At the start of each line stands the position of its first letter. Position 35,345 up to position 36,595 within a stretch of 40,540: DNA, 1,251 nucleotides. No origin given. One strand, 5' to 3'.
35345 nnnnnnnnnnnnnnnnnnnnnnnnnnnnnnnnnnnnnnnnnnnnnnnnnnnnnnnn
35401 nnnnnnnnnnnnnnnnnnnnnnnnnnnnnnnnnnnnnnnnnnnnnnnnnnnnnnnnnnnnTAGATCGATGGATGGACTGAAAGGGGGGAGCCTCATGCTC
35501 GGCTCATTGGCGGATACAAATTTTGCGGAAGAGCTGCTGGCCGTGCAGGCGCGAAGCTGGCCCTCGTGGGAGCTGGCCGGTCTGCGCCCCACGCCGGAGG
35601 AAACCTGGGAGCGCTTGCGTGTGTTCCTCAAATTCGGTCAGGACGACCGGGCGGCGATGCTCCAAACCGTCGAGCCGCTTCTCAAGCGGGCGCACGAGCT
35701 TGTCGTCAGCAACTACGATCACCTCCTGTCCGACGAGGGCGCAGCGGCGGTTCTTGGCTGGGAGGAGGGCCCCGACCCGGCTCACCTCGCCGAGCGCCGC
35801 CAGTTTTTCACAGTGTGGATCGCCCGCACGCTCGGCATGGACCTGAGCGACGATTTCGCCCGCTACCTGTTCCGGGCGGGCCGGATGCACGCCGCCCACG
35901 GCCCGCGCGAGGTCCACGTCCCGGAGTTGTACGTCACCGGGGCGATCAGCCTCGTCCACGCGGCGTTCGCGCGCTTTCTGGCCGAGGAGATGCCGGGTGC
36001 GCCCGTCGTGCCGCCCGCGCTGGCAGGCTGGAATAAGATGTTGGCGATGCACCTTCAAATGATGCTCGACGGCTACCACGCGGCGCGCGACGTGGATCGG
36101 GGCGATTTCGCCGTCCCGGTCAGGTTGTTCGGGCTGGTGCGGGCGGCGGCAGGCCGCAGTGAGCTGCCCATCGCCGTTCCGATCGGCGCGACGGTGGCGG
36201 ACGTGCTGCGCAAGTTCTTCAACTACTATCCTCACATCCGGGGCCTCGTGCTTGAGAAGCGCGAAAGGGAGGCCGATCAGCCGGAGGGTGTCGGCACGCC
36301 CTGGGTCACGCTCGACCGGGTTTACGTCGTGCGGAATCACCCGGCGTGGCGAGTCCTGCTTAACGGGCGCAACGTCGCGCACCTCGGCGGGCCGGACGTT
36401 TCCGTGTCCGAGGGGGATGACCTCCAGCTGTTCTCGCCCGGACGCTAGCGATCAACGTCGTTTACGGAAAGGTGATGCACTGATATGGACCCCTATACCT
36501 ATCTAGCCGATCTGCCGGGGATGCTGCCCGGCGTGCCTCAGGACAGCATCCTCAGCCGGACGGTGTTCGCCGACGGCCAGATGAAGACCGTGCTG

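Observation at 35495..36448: Protoglobin fused to a MoaD/ThiS-like beta-grasp domain without a Gly-Gly terminus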

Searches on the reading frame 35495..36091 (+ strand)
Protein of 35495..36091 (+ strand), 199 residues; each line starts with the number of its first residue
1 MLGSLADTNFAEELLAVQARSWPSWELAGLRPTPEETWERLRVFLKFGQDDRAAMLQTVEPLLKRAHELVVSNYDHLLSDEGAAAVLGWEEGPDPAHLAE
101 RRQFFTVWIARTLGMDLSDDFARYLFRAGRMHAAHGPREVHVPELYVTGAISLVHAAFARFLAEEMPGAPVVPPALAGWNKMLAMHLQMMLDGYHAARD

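Call 60: search_solved_structures(query=A4, max_evalue=1, show_alignments=3)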
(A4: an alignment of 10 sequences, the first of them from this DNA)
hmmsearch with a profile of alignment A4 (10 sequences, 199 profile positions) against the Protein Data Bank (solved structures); distinct sequences matched with E-value up to 1: 2.
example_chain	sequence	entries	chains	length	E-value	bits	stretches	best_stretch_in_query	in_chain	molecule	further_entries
5ohe_A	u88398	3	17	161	0.007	19.3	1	33-195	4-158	Globin-coupled histidine kinase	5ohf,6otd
3fd2_A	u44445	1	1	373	0.014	18.4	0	51-80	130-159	Site-specific DNA endonuclease I-MsoI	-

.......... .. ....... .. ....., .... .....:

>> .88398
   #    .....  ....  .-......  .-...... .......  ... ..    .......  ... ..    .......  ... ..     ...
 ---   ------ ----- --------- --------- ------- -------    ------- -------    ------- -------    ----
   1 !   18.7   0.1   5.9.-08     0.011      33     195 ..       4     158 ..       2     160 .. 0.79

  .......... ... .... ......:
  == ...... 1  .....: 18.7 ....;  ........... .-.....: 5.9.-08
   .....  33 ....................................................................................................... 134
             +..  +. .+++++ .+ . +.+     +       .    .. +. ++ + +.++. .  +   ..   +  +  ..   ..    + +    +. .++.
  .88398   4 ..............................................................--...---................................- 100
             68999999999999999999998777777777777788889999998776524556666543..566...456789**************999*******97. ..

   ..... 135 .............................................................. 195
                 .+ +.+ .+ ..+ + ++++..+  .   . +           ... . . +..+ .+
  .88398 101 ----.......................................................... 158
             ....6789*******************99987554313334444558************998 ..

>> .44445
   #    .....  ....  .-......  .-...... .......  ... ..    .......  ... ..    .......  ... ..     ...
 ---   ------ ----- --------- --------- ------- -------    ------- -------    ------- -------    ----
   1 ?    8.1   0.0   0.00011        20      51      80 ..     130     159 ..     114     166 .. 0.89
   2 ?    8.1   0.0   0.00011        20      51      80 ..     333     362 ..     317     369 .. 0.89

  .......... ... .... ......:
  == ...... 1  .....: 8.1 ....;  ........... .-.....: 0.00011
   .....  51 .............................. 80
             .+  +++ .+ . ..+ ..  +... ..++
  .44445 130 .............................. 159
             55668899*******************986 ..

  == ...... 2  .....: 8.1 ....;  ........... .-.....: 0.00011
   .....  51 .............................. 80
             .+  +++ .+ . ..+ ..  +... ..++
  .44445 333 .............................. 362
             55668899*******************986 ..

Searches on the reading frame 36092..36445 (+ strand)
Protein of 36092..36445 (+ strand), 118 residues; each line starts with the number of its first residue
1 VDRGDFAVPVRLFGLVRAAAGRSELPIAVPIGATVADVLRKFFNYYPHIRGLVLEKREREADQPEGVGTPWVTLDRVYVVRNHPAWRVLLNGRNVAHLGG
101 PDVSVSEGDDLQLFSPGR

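Call 3: search_protein_families(library=pfam, proteins=[window:36120-36445:+], max_evalue=1)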
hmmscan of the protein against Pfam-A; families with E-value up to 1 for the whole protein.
window:36120-36445:+ (108 aa): 0 families

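Call 4: search_protein_families(library=ncbifam, proteins=[window:36120-36445:+], max_evalue=1)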
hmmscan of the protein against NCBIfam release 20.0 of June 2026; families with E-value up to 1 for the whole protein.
window:36120-36445:+ (108 aa): 0 families

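Call 36: search_solved_structures(query=A3, max_evalue=1, show_alignments=3)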
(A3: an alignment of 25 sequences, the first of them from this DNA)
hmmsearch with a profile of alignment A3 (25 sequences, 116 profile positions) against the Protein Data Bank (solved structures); distinct sequences matched with E-value up to 1: 18.
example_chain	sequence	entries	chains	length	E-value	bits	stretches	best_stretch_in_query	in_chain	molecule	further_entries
2m19_A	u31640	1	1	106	6.2e-10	42.3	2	79-114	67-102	Molybdopterin converting factor subunit 1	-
2l52_A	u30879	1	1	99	6e-09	39.1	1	7-114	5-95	METHANOSARCINA ACETIVORANS SAMP1 HOMOLOG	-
1v8c_A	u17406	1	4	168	3.1e-07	33.6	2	85-114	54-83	MoaD related protein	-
1vjk_A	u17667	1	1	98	1.1e-05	28.5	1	3-62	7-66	molybdopterin converting factor, subunit 1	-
2g1e_A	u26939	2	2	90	0.00033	23.8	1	85-114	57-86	hypothetical protein Ta0895 | Putative uncharacterized protein Ta0895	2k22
4n6e_B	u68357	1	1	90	0.011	18.9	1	80-113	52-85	ThiS/MoaD family protein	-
2q5w_D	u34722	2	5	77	0.027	17.6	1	9-62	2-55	Molybdopterin converting factor, subunit 1 | Molybdopterin synthase small subunit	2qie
3dwg_C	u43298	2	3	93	0.19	14.9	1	85-113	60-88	9.5 kDa culture filtrate antigen cfp10A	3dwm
3po0_A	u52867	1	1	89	0.24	14.6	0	9-55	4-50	Small archaeal modifier protein 1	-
4hro_A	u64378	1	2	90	0.25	14.5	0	9-55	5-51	Small archaeal modifier protein 1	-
1xne_A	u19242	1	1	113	0.26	14.5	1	8-51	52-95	hypothetical protein PF0469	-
2l83_A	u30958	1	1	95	0.48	13.6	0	10-55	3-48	Small archaeal modifier protein 1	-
4z92_A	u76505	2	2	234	0.51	13.5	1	44-88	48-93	capsid subunit VP1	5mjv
2dru_A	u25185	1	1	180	0.62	13.3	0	37-67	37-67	chimera of CD48 antigen and T-cell surface antigen CD2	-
4k6e_A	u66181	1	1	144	0.78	13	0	40-86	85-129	mRNA-decapping enzyme subunit 2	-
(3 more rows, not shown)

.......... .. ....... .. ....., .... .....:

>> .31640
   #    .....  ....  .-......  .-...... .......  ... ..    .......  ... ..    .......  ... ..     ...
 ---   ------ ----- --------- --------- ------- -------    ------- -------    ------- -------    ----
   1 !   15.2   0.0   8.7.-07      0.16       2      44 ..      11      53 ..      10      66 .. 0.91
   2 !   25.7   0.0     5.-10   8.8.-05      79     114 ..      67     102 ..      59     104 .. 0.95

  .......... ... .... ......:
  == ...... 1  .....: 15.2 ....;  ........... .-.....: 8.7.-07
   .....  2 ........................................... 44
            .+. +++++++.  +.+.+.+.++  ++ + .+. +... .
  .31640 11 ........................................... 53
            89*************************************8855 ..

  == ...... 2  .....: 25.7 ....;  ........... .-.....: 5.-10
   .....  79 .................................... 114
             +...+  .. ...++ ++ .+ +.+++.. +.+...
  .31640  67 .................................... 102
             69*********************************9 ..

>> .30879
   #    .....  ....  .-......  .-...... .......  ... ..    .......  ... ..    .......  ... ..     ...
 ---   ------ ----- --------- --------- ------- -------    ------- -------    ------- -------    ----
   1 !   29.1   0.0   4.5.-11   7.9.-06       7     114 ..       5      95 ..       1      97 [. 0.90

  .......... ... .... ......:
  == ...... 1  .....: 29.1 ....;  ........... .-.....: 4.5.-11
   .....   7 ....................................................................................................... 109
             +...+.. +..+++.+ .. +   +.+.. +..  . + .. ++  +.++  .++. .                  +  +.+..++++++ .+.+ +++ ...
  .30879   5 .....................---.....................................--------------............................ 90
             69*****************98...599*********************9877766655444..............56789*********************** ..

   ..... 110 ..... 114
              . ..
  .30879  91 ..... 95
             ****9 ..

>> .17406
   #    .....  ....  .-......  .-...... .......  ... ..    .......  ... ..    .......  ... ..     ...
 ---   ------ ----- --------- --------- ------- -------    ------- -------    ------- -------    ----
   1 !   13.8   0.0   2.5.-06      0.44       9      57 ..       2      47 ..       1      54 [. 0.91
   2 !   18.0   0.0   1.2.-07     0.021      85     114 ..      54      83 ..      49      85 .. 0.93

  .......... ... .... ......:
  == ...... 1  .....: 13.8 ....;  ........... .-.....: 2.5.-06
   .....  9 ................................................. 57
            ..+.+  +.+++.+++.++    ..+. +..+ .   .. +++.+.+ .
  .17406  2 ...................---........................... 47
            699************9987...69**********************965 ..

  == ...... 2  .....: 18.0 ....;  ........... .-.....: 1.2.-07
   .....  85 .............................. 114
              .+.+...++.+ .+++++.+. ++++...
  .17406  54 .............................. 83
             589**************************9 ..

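Call 41: search_protein_representatives(alignment_id=A3)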
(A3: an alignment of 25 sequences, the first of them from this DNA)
Query: 25 sequences, 116 profile positions. Proteins with E-value up to 0.001 (for the whole library): 426; up to 1e-10: 33; up to 1e-30: 5. The best 150 are listed.
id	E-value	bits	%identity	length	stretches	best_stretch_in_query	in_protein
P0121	5.5e-46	171.5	-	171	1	1-116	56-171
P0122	3.0e-39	149.8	-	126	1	1-116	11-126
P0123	1.1e-37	144.7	-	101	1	16-116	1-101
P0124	3.2e-37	143.2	-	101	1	16-116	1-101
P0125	2.1e-34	134.2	-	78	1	39-116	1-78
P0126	1.7e-28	115.0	-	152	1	2-116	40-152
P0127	4.8e-27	110.4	-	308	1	3-112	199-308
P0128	1.2e-25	105.9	-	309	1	1-116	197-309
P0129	2.9e-25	104.7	-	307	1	1-116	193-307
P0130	4.8e-25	103.9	-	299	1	1-116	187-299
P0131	6.4e-25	103.5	-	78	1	39-116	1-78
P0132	8.5e-25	103.2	-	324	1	2-116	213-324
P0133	5.9e-24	100.4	-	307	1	1-116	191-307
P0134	3.2e-22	94.8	-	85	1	30-116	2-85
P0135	6.1e-22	94.0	-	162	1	1-73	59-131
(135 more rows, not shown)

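Call 77: predict_structure(alignment_id=A3)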
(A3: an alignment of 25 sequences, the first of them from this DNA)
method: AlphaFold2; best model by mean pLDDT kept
length: 118 residues; sequences in the alignment: 25
mean_pLDDT: 77.0   pTM: 0.70
mean pLDDT of the five models: 77.0, 75.8, 75.2, 74.7, 74.3
residues with pLDDT >= 90: 44; 70-90: 35; 50-70: 20; < 50: 19
segments of 3 or more residues with pLDDT < 50: 58-60, 62-76
pLDDT, mean of each block of 10 residues (from residue 1): 86 89 94 91 85 57 46 44 72 87 93 79
secondary structure, 60 per line:
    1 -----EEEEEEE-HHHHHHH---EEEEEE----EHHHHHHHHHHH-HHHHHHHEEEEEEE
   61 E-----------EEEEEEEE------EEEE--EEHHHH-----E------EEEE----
elements in order: E6-12 H14-20 E24-29 H35-45 H47-53 E54-61 E73-80 E87-90 H95-98 E111-114

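Call 79: fold_search(model_id=the predicted structure, library=pdb)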
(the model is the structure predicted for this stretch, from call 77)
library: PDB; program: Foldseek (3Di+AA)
matches with E <= 10: 219; with E <= 0.001: 9
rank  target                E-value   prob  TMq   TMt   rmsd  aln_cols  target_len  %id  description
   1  2l52_MODEL_1_A        1.1e-06  1.00  0.67  0.80   4.9       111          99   26  Solution structure of the small archaeal modifier protein 1 (SAMP1) from Methanosarcina acetivorans (released 2011-02-09)
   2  1v8c_B                5.5e-06  1.00  0.61  0.46   7.5       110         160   28  Crystal Structure of MoaD related protein from Thermus thermophilus HB8 (released 2004-01-20)
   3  2m19_MODEL_1_A        9.0e-06  1.00  0.67  0.74   3.2       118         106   28  Solution structure of the Haloferax volcanii HVO 2177 protein (released 2013-08-07)
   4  1v8c_A                1.4e-05  1.00  0.62  0.45   5.3       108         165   29  Crystal Structure of MoaD related protein from Thermus thermophilus HB8 (released 2004-01-20)
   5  1vjk                  8.0e-05  1.00  0.62  0.82   5.7       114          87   23  Putative molybdopterin converting factor, subunit 1 from Pyrococcus furiosus, Pfu-562899-001 (released 2004-08-10)
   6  4hro_B                9.0e-05  1.00  0.65  0.85   5.4       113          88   22  Crystal structure of H. volcanii small archaeal modifier protein 1 (released 2013-10-30)
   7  4hro_A                1.1e-04  1.00  0.65  0.86   5.3       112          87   22  Crystal structure of H. volcanii small archaeal modifier protein 1 (released 2013-10-30)
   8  3po0                  1.7e-04  1.00  0.65  0.85   5.2       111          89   22  Crystal structure of SAMP1 from Haloferax volcanii (released 2011-03-30)
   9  6jbz_B                1.7e-04  1.00  0.58  0.80   2.1       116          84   19  Structural analysis of molybdopterin synthases from two mycobacteria pathogens (released 2019-02-13)
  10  2g1e_MODEL_1_A        1.7e-03  1.00  0.57  0.72   5.9       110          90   17  Solution Structure of TA0895 (released 2006-12-26)
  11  4idi_D                1.7e-03  1.00  0.56  0.57   9.4       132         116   11  Crystal Structure of Rurm1-related protein from Plasmodium Yoelii, PY06420 (released 2013-12-25)
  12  1wgk_MODEL_1_A        1.9e-03  1.00  0.61  0.63   6.5       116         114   16  Solution Structure of Mouse Hypothetical Protein 2900073H19RIK (released 2004-11-28)
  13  4n6e_B                2.0e-03  1.00  0.60  0.76   5.2       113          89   17  Crystal structure of Amycolatopsis orientalis BexX/CysO complex (released 2014-05-14)
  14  1nvi_D                2.0e-03  1.00  0.46  0.64   9.8       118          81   18  Orthorhombic Crystal Form of Molybdopterin Synthase (released 2003-05-06)
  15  4idi_B                2.3e-03  1.00  0.52  0.52   9.8       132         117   12  Crystal Structure of Rurm1-related protein from Plasmodium Yoelii, PY06420 (released 2013-12-25)
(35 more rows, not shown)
